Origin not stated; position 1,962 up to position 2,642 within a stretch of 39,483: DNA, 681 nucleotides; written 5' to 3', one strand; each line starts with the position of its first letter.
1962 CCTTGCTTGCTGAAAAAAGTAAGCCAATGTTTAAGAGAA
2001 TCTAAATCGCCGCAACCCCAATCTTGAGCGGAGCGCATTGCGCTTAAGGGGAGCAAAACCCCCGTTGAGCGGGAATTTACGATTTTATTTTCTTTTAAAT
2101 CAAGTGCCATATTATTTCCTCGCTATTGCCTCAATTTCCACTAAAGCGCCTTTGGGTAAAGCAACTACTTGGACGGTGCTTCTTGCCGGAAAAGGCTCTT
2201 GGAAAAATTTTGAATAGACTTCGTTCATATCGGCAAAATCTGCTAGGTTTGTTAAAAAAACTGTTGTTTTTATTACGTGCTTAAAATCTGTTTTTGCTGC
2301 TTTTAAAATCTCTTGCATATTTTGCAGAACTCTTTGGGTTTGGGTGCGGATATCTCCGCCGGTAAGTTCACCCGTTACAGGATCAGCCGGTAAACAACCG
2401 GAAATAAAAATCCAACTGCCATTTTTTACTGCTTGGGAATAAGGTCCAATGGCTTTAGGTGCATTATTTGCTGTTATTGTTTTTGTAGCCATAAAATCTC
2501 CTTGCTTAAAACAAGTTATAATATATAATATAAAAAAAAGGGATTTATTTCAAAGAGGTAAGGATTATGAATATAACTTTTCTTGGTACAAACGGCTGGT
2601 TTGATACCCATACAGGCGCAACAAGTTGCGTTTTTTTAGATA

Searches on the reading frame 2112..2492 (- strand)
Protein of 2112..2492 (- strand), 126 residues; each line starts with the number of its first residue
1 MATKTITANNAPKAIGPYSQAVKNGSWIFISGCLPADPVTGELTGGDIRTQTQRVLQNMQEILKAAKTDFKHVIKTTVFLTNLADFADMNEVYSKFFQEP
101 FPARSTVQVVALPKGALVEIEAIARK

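Call 33: search_protein_families(library=pfam, proteins=[window:2112-2492:-], max_evalue=0.001)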
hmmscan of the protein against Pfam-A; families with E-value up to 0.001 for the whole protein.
window:2112-2492:- (126 aa): 1 family
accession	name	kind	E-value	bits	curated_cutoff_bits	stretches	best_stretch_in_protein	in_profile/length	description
PF01042.26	Ribonuc_L-PSP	-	5.3e-42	143.1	27.3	1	9-125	2-120/121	Endoribonuclease L-PSP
